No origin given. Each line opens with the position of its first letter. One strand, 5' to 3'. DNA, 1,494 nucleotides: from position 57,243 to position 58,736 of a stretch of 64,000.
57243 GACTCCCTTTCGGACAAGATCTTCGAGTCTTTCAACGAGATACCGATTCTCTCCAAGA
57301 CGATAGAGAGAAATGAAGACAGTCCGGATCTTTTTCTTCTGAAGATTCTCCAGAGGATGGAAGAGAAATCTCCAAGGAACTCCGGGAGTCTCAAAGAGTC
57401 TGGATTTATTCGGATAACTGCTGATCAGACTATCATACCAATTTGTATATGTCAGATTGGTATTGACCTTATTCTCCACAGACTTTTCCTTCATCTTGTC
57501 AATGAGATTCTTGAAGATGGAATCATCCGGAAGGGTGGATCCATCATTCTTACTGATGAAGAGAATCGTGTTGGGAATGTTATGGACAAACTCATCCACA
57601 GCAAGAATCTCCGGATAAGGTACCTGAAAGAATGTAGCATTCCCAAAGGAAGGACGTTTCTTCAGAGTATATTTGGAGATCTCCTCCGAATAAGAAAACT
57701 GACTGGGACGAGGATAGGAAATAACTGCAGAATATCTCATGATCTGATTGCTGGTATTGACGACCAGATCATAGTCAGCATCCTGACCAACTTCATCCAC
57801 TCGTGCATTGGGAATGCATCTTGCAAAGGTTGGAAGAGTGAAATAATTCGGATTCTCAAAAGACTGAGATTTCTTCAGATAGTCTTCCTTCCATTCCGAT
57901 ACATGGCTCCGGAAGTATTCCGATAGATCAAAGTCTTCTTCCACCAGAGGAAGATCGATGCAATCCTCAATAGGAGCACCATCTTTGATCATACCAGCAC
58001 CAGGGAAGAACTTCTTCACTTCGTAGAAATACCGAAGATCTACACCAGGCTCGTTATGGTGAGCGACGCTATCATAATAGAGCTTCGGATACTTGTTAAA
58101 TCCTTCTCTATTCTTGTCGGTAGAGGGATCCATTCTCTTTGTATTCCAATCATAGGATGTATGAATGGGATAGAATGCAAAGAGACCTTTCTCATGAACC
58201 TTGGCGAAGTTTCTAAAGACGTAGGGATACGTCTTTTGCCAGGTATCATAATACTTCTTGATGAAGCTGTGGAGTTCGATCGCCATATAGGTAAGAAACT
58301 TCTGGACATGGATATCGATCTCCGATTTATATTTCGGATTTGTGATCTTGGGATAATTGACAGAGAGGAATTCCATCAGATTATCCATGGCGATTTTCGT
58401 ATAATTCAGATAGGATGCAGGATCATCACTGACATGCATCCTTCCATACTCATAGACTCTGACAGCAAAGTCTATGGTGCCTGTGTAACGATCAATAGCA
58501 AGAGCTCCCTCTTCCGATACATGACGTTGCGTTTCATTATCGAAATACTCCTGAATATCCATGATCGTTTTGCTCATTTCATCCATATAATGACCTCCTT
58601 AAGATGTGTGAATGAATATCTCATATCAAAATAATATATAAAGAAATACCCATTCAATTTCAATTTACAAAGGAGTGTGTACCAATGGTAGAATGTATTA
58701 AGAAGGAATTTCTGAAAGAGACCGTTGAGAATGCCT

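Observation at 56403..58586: Phage-encoded polyphosphate kinase 1-like enzyme with a novel N-terminal half, heading a three-gene operon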

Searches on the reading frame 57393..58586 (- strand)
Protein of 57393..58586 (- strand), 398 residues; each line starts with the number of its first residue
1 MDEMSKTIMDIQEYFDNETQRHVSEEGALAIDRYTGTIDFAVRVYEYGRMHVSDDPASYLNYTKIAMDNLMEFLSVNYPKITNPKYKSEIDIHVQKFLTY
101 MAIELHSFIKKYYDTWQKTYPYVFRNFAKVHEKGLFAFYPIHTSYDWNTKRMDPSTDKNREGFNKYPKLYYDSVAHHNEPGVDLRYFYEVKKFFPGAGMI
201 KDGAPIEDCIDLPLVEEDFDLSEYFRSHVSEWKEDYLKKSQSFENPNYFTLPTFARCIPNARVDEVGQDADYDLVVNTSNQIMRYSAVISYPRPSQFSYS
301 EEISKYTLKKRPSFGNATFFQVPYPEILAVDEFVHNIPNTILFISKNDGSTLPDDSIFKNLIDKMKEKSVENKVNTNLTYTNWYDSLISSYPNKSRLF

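Call 24: search_protein_families(library=pfam, alignment_id=A2, max_evalue=10)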
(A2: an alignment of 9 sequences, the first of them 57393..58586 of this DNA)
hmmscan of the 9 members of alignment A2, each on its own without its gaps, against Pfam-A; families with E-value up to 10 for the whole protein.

A. member 1, window:57393-58586:- (398 aa): 0 families

B. families by the number of members that match (of 9 scanned): 7 families
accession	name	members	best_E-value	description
PF13089.11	PP_kinase_N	7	0.0003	Polyphosphate kinase N-terminal domain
PF08367.16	M16C_assoc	1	0.018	Peptidase M16C associated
PF09735.14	Nckap1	1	0.025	Nck-associated protein 1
PF09569.16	RE_ScaI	1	0.18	ScaI restriction endonuclease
PF23334.1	VWC2L_2nd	1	0.3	VWC2L-like domain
PF11728.13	ArAE_1_C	1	0.34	Putative aromatic acid exporter C-terminal domain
PF14178.11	YppF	1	0.59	YppF-like protein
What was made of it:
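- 58212..58505 (-): aa ~28-125: diverged PPK1 N (ATP-binding) domain, long helices; N69 = EcN45. Pfam PP_kinase_N in 7 of 9 family N-halves (call 24).
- Checked: Seven of nine family N-halves hit Pfam PP_kinase_N (best E=3e-4; the window copy itself does not) (call 24).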

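Call 31: search_protein_representatives(alignment_id=A2)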
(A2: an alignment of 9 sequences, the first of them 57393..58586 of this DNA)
Query: 9 sequences, 393 profile positions. Proteins with E-value up to 0.001 (for the whole library): 12; up to 1e-10: 6; up to 1e-30: 6. The best 12 are listed.
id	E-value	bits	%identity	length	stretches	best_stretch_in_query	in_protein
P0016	1.9e-164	563.7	-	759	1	2-393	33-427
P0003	7.3e-164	561.8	-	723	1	1-393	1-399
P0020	4.6e-156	536.1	-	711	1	1-393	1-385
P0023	2.9e-138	477.5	-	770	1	10-392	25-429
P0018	6.7e-137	473.0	-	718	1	15-393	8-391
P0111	4.0e-55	203.7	-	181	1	1-129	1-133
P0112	1.9e-07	46.8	-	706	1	9-104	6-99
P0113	6.1e-06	41.8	-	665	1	5-118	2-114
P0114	7.4e-05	38.2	-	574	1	22-100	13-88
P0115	1.8e-04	37.0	-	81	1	27-93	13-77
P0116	2.4e-04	36.5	-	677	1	26-96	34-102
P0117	3.0e-04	36.3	-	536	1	17-105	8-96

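Call 32: search_protein_families(library=pfam, proteins=[P0112, P0113, P0114, P0115, P0116, P0117], max_evalue=0.001)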
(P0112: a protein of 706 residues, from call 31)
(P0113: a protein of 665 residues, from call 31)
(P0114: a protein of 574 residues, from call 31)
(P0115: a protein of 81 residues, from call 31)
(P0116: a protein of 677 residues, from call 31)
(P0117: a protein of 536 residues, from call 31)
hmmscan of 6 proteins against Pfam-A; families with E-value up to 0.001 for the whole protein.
P0112 (706 aa): 4 families
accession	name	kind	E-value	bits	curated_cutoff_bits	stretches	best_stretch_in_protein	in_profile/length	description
PF17941.7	PP_kinase_C_1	-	2e-32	112.5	25.7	1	384-511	34-164/167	Polyphosphate kinase C-terminal domain 1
PF13090.12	PP_kinase_C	-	1.7e-28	99.7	25.8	1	537-642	17-130/172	Polyphosphate kinase C-terminal domain 2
PF13091.12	PLDc_2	-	3.3e-08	33.9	27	1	387-508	10-131/132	PLD-like domain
PF13089.11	PP_kinase_N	-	4.1e-08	33.9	23.8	1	23-96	3-84/107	Polyphosphate kinase N-terminal domain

P0113 (665 aa): 4 families
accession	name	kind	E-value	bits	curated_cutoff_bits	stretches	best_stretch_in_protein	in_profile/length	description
PF17941.7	PP_kinase_C_1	-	2.8e-32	112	25.7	1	344-474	31-164/167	Polyphosphate kinase C-terminal domain 1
PF13090.12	PP_kinase_C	-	3.5e-28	98.7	25.8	1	494-621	4-144/172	Polyphosphate kinase C-terminal domain 2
PF13089.11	PP_kinase_N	-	5.9e-12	46.3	23.8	1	23-101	3-84/107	Polyphosphate kinase N-terminal domain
PF13091.12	PLDc_2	-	8.7e-12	45.5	27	2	512-604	10-118/132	PLD-like domain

P0114 (574 aa): 3 families
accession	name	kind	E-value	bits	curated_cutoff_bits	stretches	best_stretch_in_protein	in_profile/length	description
PF17941.7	PP_kinase_C_1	-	4e-29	101.8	25.7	1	252-386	28-164/167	Polyphosphate kinase C-terminal domain 1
PF13090.12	PP_kinase_C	-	8.9e-22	77.8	25.8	1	412-519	7-129/172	Polyphosphate kinase C-terminal domain 2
PF13091.12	PLDc_2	-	4.3e-18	65.9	27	2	260-379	8-127/132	PLD-like domain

P0115 (81 aa): 1 family
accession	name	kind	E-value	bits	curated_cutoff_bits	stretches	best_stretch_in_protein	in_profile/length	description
PF13089.11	PP_kinase_N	-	6.9e-12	46.1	23.8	1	14-70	3-60/107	Polyphosphate kinase N-terminal domain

P0116 (677 aa): 3 families
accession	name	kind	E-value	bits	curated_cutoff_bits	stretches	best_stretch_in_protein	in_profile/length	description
PF17941.7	PP_kinase_C_1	-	2.5e-29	102.4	25.7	1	313-464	19-164/167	Polyphosphate kinase C-terminal domain 1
PF13090.12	PP_kinase_C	-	1.1e-23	84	25.8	1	516-652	23-145/172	Polyphosphate kinase C-terminal domain 2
PF13091.12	PLDc_2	-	2e-06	28.1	27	0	332-459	10-129/132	PLD-like domain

P0117 (536 aa): 2 families
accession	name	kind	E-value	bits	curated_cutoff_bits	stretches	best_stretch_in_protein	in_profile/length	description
PF17941.7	PP_kinase_C_1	-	1.4e-24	86.9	25.7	1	215-351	25-162/167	Polyphosphate kinase C-terminal domain 1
PF13090.12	PP_kinase_C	-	1.6e-20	73.7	25.8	1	371-485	1-129/172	Polyphosphate kinase C-terminal domain 2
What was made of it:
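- On PPK1 (polyphosphate kinase 1): The N-half profile finds PPK1 N-termini at E=2e-7 to 3e-4 (calls 31, 32).
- Checked: A profile of the N-half alone, run against 1.84 billion proteins, finds outside the family only PPK1-type proteins, matched through their N-termini (calls 31, 32).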

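Call 49: predict_structure(alignment_id=A2)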
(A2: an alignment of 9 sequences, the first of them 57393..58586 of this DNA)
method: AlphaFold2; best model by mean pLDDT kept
length: 398 residues; sequences in the alignment: 9
mean_pLDDT: 52.3   pTM: 0.45
mean pLDDT of the five models: 52.3, 50.6, 48.5, 44.8, 43.0
residues with pLDDT >= 90: 5; 70-90: 81; 50-70: 92; < 50: 220
segments of 3 or more residues with pLDDT < 50: 1-31, 125-169, 172-219, 227-229, 242-244, 257-285, 292-316, 351-353, 355-358, 360-362, 364-369, 371-373, 375-377, 391-398
pLDDT, mean of each block of 10 residues (from residue 1): 38 37 39 69 88 85 87 71 76 83 79 67 47 39 24 35 42 46 39 39 37 44 50 57 51 48 33 40 47 40 32 46 66 71 67 48 46 49 52 37
secondary structure, 60 per line:
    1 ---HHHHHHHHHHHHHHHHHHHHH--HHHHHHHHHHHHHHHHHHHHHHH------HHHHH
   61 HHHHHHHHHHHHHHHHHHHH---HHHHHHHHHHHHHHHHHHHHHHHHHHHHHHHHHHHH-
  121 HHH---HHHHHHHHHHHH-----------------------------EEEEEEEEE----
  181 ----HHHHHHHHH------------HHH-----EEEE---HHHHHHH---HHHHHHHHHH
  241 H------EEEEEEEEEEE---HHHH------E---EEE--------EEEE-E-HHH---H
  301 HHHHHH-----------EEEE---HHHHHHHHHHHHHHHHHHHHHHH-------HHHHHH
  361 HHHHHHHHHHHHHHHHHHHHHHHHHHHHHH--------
elements in order: H4-24 H27-49 H56-80 H84-119 H127-138 E168-176 H185-193 E214-217 H221-227 H231-241 E248-258 H262-265 E276-278 E287-290 H300-306 E318-321 H325-347 H355-390

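Call 85: fold_search(model_id=the predicted structure, library=pdb)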
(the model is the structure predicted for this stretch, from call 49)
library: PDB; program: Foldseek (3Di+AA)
matches with E <= 10: 119; with E <= 0.001: 0
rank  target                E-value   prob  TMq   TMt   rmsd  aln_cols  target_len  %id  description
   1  9nw3_5A               1.9e-01  0.07  0.10  0.07  32.5       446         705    8  Ciliary tip central pair (released 2025-07-30)
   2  2rkk_A                1.3e+00  0.35  0.16  0.34   7.3       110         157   15  Crystal Structure of S.cerevisiae Vta1 N-terminal domain (released 2008-01-22)
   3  4yn0_B                1.4e+00  0.20  0.16  0.26   9.4       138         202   13  Crystal structure of APP E2 domain in complex with DR6 CRD domain (released 2015-04-15)
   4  8e12_B                1.6e+00  0.15  0.15  0.28  18.6       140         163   10  Homotrimeric variant of tcTRP9, BGL14 (released 2023-04-12)
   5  8fbj                  1.7e+00  0.63  0.21  0.26   5.4       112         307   14  Improving the secretion of designed protein assemblies through negative design of cryptic transmembrane domains (released 2023-03-22)
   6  3euh_B                1.8e+00  0.07  0.12  0.14  24.5       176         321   10  Crystal Structure of the MukE-MukF Complex (released 2009-01-20)
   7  4wyv_E                2.1e+00  0.25  0.16  0.26   9.6       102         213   14  Crystal Structure of Human Translin in Open Conformation (released 2014-11-26)
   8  6rxt_UL               2.1e+00  0.03  0.09  0.05  18.4       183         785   12  Cryo-EM structure of the 90S pre-ribosome (Kre33-Noc4) from Chaetomium thermophilum, state A (released 2019-08-14)
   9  3euh_A                2.3e+00  0.07  0.13  0.16  24.4       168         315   11  Crystal Structure of the MukE-MukF Complex (released 2009-01-20)
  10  4it4_C                2.8e+00  0.23  0.14  0.24   4.8        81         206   18  Crystal structure of residues 1-211 of CG17282 (released 2013-08-14)
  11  8f6k_B                2.8e+00  0.05  0.15  0.20  26.4       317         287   10  Cryo-EM structure of a Zinc-loaded H263A/D287A mutant of the YiiP-Fab complex (released 2023-02-08)
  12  4dg7_A                3.1e+00  0.16  0.16  0.27   8.1       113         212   11  Low resolution structure of Drosophila Translin (released 2012-06-06)
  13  3msv_B                3.3e+00  0.15  0.15  0.16  14.2       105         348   12  The hypoxic regulator of sterol synthesis Nro1 is a nuclear import adaptor (released 2011-04-20)
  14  9cu8_A                3.3e+00  0.10  0.13  0.32  15.4       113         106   12  Crystal Structure of TNFR2 TNFR2_mb1 Complex (released 2024-12-04)
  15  7aqq_K                3.3e+00  0.08  0.13  0.36   6.4        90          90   10  Cryo-EM structure of Arabidopsis thaliana Complex-I (membrane core) (released 2021-12-08)
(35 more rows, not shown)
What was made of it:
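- Tried and rejected: The AF2 model of aa 1-398 has pLDDT 52, and Foldseek found nothing at E<=0.001 (calls 49, 85).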
